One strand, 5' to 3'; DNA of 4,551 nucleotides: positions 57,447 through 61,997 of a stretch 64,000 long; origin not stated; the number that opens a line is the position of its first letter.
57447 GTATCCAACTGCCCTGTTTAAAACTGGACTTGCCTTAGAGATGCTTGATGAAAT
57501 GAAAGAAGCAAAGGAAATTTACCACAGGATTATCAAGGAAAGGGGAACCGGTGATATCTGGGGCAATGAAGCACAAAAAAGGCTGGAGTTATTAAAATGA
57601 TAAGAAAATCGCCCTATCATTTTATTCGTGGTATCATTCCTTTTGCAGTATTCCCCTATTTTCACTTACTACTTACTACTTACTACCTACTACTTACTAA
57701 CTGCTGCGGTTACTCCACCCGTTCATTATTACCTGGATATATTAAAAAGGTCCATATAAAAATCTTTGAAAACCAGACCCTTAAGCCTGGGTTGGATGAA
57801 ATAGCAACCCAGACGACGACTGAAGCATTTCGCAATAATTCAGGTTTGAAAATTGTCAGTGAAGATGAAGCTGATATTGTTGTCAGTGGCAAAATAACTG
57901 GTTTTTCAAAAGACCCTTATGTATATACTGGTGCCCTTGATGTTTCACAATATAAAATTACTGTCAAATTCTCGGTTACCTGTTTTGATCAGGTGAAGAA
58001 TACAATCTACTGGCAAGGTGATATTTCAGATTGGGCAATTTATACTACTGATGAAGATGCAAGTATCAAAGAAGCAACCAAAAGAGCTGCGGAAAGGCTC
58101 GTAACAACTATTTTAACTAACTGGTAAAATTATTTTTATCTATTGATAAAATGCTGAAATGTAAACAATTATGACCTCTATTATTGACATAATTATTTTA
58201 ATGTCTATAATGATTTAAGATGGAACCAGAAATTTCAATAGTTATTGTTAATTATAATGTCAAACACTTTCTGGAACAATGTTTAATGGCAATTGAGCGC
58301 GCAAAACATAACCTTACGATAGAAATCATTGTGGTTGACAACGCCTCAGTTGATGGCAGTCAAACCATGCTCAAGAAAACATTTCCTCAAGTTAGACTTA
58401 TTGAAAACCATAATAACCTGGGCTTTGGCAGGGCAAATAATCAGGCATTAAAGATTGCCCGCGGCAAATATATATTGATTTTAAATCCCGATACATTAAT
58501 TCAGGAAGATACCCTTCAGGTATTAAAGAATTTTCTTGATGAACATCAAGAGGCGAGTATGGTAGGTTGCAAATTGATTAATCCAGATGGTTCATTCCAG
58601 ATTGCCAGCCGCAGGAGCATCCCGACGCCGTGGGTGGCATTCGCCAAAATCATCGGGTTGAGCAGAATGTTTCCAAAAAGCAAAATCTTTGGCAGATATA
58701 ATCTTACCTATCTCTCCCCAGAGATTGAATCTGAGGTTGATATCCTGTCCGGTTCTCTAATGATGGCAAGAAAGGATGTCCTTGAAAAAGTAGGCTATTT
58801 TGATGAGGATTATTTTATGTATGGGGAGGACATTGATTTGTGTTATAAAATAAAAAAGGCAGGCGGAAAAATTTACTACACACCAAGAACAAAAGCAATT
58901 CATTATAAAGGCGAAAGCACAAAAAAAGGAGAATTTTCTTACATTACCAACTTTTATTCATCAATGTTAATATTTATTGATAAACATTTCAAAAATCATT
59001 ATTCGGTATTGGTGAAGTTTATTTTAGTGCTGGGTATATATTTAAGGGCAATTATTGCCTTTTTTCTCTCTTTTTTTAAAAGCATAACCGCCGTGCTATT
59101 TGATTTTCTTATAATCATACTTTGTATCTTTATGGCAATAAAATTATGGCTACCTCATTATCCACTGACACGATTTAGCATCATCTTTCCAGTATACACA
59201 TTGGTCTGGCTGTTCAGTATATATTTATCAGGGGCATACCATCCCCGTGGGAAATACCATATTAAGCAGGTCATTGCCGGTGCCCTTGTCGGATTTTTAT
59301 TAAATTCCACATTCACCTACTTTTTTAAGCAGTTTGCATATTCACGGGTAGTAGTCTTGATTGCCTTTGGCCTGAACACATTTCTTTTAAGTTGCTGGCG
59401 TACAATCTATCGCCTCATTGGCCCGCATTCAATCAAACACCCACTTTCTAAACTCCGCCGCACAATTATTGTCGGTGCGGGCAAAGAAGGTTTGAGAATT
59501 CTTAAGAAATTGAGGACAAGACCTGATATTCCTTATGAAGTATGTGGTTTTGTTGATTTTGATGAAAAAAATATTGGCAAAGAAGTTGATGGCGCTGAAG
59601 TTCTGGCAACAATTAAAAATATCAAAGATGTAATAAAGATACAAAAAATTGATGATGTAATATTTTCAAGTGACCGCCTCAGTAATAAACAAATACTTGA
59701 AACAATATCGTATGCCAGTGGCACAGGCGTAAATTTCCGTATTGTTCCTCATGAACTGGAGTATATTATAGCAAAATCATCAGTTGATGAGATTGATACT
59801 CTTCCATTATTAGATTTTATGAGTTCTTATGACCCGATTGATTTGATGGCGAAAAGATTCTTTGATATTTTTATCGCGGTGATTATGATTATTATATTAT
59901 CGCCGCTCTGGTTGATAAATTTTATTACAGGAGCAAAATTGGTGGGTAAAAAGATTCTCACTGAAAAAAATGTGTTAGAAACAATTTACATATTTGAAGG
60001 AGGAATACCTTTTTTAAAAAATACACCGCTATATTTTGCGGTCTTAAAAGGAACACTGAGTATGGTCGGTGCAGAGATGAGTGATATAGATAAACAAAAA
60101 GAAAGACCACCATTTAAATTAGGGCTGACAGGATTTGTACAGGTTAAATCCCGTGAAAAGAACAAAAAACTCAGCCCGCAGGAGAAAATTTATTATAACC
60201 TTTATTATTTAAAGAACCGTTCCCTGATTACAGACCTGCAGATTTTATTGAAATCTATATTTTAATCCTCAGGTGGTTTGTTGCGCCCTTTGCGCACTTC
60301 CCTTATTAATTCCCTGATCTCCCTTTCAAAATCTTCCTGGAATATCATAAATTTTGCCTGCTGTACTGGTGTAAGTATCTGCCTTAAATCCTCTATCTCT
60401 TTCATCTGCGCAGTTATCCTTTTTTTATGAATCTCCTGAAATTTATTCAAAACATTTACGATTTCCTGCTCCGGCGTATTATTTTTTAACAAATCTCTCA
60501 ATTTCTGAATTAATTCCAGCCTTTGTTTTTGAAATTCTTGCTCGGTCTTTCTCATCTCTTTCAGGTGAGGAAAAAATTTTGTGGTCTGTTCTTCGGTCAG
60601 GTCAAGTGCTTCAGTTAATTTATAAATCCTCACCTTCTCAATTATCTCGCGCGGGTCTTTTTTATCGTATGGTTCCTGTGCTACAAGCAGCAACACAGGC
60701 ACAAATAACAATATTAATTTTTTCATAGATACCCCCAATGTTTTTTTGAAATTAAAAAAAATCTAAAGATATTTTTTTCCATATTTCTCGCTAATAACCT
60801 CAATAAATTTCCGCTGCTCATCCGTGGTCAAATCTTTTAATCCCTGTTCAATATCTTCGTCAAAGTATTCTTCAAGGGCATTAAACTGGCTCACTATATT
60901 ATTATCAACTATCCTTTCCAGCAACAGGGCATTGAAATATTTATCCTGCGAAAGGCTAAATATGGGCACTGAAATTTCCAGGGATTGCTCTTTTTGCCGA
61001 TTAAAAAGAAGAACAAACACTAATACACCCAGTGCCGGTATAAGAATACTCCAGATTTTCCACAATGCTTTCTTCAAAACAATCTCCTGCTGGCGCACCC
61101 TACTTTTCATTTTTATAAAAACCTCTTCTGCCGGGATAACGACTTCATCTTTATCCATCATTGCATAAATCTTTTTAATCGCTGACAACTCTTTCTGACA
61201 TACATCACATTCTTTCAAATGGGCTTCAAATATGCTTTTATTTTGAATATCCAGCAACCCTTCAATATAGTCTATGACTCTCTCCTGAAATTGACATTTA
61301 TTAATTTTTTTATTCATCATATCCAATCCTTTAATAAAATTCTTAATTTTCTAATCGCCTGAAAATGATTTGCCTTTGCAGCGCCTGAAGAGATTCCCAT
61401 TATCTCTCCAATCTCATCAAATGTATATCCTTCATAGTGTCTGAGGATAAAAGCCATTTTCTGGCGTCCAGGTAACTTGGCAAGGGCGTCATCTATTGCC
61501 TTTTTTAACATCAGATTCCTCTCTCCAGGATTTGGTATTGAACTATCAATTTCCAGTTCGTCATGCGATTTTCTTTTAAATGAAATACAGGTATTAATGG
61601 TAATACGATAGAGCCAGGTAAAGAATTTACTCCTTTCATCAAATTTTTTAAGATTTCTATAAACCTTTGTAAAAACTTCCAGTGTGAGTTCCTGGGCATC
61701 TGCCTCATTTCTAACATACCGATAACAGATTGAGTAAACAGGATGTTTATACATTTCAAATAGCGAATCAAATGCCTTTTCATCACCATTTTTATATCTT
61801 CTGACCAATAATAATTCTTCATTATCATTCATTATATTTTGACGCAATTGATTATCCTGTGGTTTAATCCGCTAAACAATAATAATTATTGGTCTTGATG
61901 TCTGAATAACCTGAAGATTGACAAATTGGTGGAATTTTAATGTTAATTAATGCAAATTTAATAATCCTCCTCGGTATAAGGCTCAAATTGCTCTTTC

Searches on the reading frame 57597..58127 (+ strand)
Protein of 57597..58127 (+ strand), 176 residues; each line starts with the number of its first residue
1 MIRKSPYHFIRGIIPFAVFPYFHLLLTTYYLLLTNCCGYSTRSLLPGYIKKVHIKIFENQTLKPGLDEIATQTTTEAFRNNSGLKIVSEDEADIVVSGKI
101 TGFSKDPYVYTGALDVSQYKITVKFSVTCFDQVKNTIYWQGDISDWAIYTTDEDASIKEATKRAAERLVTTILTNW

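Call 16: search_protein_families(library=pfam, proteins=[window:57597-58127:+], max_evalue=0.00001)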
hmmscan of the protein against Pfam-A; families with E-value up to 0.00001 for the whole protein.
window:57597-58127:+ (176 aa): 1 family
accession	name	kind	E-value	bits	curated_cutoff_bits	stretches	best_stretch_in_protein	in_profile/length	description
PF04390.17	LptE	-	6.4e-11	43.4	23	1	50-171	2-117/118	Lipopolysaccharide-assembly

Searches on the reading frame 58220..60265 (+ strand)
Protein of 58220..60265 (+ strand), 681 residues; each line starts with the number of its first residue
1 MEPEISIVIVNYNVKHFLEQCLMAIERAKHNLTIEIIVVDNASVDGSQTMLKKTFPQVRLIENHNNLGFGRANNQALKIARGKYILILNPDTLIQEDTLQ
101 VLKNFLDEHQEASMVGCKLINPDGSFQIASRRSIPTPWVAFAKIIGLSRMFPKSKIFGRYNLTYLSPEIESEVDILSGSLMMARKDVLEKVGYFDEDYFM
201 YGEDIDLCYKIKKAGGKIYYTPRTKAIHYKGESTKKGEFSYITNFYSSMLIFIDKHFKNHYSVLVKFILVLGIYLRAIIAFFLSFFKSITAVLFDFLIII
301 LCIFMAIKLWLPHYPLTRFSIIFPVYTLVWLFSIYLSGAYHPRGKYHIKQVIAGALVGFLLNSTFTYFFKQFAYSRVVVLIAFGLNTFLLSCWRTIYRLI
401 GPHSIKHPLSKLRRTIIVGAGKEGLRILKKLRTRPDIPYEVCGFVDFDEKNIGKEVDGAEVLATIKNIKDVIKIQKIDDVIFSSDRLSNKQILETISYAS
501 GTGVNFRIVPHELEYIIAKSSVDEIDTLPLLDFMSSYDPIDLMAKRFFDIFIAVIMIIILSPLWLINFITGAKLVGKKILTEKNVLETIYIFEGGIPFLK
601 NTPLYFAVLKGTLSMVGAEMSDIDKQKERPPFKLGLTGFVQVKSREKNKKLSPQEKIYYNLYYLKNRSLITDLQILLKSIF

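Call 17: search_protein_families(library=pfam, proteins=[window:58220-60265:+], max_evalue=0.00001)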
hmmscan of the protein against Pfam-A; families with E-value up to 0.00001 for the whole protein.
window:58220-60265:+ (681 aa): 5 families
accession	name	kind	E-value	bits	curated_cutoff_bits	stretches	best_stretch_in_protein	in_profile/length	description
PF00535.33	Glycos_transf_2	-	9.6e-26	91.1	23.3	1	6-191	1-167/168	Glycosyl transferase family 2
PF13641.12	Glyco_tranf_2_3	-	8.8e-20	72.1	27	1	3-235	1-218/230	Glycosyltransferase like family 2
PF13727.12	CoA_binding_3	-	3.6e-17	63.3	25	1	335-510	6-175/175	CoA-binding domain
PF02397.22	Bac_transf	-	2.9e-13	50.2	27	1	603-680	92-174/179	Bacterial sugar transferase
PF13632.12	Glyco_trans_2_3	-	2.2e-09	37.9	27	1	84-309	1-193/198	Glycosyl transferase family group 2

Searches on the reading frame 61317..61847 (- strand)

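Call 17: search_protein_families(library=pfam, proteins=[window:61317-61847:-], max_evalue=0.00001)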
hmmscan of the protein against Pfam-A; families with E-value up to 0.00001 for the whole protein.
window:61317-61847:- (176 aa): 4 families
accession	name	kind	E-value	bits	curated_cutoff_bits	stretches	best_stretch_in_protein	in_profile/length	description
PF04542.20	Sigma70_r2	-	2.6e-18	66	24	1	29-94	1-68/71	Sigma-70 region 2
PF08281.18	Sigma70_r4_2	-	2.8e-15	56.1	25.7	1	116-168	2-54/54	Sigma-70, region 4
PF04545.22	Sigma70_r4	-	2.1e-14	53.2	24.1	1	121-169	1-49/50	Sigma-70, region 4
PF07638.17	Sigma70_ECF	-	1.1e-09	38.9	21.1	1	15-166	8-176/185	ECF sigma factor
